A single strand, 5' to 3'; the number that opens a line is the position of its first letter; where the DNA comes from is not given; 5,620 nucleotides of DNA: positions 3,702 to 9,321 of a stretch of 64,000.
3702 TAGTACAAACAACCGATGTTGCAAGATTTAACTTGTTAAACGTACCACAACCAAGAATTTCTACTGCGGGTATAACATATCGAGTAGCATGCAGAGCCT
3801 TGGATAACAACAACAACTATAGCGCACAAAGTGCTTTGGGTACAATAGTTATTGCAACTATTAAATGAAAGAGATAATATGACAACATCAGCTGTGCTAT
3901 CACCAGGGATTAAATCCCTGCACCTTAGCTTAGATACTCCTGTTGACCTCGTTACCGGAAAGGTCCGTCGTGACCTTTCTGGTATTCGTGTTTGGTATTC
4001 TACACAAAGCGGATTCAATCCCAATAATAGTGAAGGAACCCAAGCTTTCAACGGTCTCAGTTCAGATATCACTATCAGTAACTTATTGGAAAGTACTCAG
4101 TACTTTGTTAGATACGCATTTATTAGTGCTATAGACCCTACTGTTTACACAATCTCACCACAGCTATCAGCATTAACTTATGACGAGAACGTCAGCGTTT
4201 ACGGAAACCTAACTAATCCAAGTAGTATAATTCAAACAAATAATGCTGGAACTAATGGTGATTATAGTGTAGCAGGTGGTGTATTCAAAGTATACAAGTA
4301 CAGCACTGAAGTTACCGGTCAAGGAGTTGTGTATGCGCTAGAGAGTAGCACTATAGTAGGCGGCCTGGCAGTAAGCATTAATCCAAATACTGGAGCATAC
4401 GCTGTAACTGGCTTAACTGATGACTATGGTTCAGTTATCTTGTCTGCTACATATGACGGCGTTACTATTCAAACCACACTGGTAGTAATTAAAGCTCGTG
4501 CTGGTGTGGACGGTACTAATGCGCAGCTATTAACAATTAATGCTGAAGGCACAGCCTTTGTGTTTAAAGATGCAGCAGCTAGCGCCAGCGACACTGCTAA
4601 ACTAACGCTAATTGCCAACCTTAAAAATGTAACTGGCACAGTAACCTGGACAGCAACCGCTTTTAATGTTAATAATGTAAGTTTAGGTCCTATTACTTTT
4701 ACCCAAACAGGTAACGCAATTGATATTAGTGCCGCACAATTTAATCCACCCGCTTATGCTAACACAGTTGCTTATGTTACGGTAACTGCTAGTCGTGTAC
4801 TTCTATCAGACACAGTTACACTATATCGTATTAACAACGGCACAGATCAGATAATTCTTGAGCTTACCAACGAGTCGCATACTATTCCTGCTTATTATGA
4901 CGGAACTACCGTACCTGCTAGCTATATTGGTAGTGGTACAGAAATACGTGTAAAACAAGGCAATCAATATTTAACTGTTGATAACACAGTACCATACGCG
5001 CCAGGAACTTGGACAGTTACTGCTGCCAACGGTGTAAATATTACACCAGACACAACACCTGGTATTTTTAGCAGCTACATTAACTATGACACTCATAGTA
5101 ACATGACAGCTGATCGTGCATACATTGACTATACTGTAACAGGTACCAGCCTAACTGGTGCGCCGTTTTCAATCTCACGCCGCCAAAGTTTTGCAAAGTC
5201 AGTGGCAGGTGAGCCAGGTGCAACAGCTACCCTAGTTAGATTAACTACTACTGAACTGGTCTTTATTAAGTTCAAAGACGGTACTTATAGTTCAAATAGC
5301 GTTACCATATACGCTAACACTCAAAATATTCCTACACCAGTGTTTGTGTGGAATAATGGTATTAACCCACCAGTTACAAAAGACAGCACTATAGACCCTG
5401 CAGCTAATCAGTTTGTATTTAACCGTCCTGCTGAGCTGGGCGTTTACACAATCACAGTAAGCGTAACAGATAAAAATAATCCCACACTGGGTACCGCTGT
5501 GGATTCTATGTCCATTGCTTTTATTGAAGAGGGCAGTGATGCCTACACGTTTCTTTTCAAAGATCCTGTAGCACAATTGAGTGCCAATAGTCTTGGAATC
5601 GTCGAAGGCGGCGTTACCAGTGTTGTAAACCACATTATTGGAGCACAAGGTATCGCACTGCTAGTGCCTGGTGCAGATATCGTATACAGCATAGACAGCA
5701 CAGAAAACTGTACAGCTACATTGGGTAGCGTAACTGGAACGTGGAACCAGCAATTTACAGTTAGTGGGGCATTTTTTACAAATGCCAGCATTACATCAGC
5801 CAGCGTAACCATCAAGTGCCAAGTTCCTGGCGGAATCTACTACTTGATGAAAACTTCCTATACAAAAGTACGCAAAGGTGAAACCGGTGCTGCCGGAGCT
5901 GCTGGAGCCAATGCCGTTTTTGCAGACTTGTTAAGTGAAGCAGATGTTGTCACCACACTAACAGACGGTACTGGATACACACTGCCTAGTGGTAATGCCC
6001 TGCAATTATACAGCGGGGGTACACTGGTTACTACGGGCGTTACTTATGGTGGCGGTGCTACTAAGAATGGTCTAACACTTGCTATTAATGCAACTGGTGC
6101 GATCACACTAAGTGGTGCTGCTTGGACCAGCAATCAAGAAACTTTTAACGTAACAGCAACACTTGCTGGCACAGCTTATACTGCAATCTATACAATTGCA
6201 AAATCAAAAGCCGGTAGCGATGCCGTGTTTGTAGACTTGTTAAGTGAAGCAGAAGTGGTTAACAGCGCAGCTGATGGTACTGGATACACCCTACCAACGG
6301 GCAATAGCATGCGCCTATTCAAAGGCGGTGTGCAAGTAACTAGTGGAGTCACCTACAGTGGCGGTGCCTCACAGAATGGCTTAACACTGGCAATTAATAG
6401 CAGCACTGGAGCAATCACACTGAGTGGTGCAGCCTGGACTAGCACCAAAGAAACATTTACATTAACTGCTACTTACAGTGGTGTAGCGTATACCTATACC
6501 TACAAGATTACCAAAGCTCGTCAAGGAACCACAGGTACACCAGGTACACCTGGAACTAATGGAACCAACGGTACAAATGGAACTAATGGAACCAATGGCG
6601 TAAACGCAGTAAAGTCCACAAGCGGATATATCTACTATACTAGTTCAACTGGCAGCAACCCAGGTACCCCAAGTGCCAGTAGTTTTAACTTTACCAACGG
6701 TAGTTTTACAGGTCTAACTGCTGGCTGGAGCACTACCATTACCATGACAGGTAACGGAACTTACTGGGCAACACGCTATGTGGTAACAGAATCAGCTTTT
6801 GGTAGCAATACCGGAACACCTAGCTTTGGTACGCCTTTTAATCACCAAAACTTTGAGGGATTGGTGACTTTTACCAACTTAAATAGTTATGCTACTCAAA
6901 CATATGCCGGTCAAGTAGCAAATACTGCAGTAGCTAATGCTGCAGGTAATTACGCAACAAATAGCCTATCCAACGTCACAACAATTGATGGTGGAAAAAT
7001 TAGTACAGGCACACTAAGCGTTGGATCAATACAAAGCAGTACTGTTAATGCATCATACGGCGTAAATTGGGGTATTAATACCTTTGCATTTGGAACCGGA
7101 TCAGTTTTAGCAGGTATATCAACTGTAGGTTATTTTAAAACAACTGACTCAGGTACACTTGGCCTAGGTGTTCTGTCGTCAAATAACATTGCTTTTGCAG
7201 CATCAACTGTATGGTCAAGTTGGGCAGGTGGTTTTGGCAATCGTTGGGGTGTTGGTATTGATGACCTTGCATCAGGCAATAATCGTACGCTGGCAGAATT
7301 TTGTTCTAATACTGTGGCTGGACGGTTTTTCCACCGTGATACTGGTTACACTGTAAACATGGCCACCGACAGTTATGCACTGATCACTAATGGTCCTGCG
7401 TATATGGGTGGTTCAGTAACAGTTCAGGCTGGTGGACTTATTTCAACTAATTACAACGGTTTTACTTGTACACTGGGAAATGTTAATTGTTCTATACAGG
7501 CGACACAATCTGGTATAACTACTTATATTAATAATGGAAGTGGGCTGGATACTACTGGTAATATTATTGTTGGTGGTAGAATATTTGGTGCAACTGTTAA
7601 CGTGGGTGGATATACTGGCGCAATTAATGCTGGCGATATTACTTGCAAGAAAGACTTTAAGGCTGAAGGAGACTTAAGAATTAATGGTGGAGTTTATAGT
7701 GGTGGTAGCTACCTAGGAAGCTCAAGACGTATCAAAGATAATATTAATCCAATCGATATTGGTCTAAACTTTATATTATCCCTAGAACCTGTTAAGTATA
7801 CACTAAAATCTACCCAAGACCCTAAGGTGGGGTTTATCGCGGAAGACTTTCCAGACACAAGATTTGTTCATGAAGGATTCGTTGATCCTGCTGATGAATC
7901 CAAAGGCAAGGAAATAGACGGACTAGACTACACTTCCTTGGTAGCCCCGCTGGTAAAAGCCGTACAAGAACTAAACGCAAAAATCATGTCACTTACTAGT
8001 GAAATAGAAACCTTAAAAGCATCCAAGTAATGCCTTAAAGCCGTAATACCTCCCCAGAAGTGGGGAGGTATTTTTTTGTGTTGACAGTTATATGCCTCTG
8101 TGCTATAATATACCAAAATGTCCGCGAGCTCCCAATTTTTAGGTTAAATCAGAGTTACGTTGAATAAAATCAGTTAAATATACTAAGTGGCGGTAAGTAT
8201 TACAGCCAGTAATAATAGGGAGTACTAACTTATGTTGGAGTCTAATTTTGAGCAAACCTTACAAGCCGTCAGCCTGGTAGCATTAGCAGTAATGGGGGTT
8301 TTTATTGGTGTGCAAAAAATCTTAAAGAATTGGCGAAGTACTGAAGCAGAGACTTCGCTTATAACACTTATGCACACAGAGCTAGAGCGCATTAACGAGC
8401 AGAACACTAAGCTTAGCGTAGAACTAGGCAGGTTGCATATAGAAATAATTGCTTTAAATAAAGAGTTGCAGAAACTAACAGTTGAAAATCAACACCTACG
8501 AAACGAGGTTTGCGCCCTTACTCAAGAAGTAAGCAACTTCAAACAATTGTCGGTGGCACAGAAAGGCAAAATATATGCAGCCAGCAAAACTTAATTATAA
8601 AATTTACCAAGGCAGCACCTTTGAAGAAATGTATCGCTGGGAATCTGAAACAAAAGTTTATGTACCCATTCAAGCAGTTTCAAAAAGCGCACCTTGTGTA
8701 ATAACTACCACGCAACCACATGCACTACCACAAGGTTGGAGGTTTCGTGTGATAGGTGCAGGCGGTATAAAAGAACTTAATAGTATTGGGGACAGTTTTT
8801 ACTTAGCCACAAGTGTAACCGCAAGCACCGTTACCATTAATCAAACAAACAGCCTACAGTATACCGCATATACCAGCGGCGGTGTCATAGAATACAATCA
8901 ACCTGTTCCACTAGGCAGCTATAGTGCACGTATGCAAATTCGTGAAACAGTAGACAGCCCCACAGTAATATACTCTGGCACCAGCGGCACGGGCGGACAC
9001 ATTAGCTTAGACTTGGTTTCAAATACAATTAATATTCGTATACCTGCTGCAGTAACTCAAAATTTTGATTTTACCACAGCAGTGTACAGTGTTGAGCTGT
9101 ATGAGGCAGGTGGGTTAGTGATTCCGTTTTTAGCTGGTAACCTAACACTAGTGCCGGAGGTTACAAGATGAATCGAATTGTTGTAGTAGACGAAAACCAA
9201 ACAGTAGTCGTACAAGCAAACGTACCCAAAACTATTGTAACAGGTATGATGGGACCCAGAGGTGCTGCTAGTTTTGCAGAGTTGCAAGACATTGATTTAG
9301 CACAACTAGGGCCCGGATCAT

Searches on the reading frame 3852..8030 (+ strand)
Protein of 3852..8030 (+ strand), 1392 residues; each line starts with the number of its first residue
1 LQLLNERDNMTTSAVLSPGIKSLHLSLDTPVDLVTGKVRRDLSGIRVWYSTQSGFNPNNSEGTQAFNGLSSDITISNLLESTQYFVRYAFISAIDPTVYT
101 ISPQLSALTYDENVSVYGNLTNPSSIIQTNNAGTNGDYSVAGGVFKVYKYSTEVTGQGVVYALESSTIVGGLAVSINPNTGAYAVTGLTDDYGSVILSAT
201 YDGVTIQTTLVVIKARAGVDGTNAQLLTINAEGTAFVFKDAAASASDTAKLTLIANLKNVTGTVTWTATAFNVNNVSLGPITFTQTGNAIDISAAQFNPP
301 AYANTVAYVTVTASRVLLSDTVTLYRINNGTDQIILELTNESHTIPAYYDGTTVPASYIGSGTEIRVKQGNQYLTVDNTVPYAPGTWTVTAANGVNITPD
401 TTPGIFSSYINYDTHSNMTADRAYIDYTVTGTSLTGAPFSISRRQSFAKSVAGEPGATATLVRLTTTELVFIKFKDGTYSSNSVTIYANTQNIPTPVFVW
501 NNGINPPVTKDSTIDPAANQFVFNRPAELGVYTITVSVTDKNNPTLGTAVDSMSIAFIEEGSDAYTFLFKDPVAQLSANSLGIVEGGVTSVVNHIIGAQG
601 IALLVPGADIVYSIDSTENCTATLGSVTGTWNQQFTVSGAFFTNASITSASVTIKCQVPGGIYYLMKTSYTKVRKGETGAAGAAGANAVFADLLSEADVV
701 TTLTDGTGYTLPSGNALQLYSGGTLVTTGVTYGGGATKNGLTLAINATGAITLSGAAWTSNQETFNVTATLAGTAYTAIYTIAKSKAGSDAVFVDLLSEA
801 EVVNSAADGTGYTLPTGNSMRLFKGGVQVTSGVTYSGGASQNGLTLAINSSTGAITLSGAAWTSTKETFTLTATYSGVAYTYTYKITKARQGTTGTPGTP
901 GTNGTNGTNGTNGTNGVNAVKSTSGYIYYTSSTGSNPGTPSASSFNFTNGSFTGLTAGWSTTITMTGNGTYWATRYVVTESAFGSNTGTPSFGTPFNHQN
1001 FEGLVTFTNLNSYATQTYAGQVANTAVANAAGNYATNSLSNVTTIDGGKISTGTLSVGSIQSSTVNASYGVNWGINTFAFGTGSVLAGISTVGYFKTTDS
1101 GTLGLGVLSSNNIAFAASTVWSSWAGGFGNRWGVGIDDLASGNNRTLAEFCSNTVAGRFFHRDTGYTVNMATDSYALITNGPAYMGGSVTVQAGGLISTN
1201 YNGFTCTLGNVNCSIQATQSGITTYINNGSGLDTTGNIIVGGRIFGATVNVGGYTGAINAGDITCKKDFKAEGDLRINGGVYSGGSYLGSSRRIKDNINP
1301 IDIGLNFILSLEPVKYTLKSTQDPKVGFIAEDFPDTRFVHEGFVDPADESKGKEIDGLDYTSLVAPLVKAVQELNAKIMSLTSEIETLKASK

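Call 16: search_protein_families(library=phrogs, proteins=[window:3852-8030:+], max_evalue=0.001)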
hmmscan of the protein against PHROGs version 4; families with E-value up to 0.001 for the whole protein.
window:3852-8030:+ (1392 aa): 2 families
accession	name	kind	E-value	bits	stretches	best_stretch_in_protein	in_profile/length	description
phrog_33923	-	unknown function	2.6e-12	45.5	2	110-220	705-812/2146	-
phrog_28992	-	unknown function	1.3e-05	25.6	1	1267-1390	226-341/343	-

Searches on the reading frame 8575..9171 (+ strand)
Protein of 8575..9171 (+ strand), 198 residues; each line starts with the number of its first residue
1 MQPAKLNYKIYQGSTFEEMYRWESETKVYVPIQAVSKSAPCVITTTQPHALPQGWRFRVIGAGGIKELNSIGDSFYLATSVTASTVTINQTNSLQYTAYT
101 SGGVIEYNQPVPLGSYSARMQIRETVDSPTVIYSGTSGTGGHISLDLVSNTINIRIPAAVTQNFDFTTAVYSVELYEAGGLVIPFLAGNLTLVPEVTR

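Call 16: search_protein_families(library=phrogs, proteins=[window:8575-9171:+], max_evalue=0.001)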
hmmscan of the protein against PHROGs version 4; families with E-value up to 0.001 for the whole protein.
window:8575-9171:+ (198 aa): 1 family
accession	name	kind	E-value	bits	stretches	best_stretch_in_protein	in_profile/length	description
phrog_1084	-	unknown function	5.5e-20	72.7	1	1-198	3-116/123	unknown function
